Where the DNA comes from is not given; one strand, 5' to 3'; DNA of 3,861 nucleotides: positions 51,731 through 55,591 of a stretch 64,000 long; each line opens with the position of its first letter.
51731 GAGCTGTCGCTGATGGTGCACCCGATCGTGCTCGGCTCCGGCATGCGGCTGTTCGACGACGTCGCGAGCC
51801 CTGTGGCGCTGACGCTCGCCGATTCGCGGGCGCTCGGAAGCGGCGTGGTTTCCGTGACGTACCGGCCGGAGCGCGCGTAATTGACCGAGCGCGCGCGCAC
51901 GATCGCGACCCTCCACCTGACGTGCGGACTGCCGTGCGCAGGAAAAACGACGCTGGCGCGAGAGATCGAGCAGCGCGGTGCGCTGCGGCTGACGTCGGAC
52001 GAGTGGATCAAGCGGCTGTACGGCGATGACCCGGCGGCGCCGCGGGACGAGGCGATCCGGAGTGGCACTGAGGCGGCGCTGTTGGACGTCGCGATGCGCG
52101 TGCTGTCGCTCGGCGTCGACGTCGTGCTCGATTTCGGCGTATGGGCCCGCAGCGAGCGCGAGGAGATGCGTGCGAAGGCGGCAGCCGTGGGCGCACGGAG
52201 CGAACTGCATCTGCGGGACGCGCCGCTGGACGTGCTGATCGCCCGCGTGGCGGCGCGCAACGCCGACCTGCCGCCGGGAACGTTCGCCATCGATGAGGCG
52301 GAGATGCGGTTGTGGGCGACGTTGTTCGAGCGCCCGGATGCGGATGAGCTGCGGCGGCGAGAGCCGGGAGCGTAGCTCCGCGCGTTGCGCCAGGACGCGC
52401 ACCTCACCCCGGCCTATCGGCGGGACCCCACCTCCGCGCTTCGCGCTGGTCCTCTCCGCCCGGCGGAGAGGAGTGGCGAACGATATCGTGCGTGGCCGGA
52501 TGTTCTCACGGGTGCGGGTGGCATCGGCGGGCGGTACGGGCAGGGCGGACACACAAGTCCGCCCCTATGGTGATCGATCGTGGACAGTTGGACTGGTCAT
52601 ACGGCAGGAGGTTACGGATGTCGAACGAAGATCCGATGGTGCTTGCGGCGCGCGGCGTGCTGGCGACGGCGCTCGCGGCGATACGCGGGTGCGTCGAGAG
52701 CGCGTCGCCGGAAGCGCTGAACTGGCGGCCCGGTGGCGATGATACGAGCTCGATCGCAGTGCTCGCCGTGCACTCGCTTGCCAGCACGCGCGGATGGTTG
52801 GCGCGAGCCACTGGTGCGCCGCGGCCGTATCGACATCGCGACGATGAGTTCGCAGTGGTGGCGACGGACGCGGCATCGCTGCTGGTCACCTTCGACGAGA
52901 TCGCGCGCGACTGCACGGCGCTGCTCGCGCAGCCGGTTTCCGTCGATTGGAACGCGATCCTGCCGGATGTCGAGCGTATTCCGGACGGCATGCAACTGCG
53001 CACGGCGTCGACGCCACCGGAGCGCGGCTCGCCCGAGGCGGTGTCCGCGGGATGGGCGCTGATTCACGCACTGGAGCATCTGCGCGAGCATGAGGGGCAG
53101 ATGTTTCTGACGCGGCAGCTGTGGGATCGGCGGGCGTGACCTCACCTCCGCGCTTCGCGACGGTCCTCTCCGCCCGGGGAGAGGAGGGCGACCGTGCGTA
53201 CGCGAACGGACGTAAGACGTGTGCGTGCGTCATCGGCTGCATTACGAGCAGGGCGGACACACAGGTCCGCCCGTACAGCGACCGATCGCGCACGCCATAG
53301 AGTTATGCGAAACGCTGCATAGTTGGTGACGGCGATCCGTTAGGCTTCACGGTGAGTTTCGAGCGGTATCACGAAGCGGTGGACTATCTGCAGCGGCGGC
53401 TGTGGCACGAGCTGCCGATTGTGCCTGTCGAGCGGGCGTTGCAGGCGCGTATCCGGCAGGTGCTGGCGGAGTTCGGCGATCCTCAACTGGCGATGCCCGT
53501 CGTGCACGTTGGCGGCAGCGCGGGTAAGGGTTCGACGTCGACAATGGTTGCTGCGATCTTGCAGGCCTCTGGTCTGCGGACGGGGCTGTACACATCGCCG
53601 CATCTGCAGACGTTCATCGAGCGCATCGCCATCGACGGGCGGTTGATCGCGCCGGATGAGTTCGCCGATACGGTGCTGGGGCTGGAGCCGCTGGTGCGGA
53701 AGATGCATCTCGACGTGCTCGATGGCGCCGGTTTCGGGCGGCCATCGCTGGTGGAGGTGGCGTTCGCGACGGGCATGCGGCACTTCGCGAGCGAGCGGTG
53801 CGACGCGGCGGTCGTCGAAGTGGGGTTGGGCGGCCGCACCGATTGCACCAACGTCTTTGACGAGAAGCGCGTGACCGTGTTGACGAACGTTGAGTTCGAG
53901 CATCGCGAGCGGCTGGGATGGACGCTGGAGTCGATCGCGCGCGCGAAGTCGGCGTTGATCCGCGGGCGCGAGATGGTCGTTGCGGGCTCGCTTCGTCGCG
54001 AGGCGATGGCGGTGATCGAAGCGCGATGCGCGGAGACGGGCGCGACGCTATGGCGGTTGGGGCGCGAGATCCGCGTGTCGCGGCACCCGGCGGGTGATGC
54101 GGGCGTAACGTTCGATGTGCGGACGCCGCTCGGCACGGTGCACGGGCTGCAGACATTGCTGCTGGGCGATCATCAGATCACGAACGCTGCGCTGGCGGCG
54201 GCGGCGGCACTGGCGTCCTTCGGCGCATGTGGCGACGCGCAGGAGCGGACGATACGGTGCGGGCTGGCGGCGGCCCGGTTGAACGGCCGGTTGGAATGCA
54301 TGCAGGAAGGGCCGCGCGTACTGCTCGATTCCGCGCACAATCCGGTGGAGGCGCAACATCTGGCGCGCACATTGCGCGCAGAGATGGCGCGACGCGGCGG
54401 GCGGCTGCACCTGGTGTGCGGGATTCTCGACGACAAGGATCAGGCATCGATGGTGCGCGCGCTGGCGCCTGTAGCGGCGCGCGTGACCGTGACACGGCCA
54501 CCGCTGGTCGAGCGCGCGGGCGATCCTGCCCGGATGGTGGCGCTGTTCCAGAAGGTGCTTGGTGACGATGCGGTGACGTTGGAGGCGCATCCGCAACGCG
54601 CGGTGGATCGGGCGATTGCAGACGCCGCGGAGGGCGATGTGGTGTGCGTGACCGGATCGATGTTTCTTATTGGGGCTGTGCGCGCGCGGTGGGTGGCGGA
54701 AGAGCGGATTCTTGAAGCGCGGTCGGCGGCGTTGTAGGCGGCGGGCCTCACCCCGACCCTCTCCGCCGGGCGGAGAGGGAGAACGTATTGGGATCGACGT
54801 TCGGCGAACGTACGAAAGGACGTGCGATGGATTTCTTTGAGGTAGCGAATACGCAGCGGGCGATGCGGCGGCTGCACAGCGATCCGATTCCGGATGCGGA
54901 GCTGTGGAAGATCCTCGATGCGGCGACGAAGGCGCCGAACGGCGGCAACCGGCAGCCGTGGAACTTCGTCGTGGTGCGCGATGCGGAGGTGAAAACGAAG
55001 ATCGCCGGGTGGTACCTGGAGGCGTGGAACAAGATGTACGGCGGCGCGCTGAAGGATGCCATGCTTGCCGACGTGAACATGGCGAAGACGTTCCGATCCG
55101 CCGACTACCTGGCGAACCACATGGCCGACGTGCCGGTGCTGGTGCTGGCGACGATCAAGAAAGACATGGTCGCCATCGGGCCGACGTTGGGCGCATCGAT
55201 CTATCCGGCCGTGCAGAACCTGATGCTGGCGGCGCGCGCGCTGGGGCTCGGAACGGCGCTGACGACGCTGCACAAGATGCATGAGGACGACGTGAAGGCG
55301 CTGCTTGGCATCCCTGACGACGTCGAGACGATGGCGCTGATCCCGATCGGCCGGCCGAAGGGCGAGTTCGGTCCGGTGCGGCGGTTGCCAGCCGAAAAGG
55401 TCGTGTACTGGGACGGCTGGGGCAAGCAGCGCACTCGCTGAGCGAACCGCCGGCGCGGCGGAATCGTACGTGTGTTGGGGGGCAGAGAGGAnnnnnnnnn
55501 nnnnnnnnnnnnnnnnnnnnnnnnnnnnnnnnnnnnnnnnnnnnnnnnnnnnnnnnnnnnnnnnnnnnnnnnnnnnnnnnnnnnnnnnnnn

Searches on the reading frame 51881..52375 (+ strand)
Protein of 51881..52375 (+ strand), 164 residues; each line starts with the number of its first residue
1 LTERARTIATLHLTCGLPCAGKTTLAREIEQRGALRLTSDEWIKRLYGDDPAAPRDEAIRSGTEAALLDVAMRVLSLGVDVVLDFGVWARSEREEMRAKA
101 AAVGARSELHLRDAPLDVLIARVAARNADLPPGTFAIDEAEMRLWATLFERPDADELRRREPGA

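Call 44: search_protein_families(library=pfam, proteins=[window:51881-52375:+], max_evalue=0.001)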
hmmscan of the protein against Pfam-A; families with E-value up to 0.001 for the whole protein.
window:51881-52375:+ (164 aa): 2 families
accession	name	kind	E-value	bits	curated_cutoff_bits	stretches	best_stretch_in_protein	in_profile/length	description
PF13671.12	AAA_33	-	8.1e-26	91.5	27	1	11-152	1-143/143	AAA domain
PF13238.12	AAA_18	-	6.9e-06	27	29.4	1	14-128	3-113/128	AAA domain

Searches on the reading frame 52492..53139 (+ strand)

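Call 28: search_protein_families(library=pfam, proteins=[window:52492-53139:+], max_evalue=0.001)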
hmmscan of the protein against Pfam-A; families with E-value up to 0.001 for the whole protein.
window:52492-53139:+ (215 aa): 2 families
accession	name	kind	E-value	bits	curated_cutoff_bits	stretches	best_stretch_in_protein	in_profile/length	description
PF12867.12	DinB_2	-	1.3e-09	39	24.8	1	59-204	4-128/128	DinB superfamily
PF04978.18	MST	-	4.3e-08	34.2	27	1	55-212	4-148/149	Mycothiol-S-transferase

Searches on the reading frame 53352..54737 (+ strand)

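Call 28: search_protein_families(library=pfam, proteins=[window:53352-54737:+], max_evalue=0.001)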
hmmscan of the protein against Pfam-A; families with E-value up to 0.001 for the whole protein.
window:53352-54737:+ (461 aa): 2 families
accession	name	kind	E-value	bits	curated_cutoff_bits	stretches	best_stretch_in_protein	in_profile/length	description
PF02875.26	Mur_ligase_C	-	1.1e-18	68.7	28.4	1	312-436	1-126/127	Mur ligase, glutamate ligase domain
PF08245.18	Mur_ligase_M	-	2.6e-12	47.6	24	1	142-286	49-200/200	Mur ligase middle domain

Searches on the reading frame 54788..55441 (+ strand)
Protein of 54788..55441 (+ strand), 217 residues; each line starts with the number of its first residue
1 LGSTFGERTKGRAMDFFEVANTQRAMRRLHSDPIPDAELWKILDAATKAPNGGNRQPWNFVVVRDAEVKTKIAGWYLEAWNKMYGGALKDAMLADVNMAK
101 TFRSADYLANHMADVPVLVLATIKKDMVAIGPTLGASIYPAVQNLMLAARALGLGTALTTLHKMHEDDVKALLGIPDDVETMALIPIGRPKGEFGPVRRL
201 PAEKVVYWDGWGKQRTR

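Call 28: search_protein_families(library=pfam, proteins=[window:54788-55441:+], max_evalue=0.001)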
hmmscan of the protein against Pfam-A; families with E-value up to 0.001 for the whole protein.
window:54788-55441:+ (217 aa): 2 families
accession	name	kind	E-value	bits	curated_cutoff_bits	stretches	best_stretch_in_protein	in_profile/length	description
PF00881.29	Nitroreductase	-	5.4e-27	95.4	23.5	1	24-189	5-167/167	Nitroreductase family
PF14512.11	TM1586_NiRdase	-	3.2e-08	33.9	27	0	37-71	158-192/215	Putative TM nitroreductase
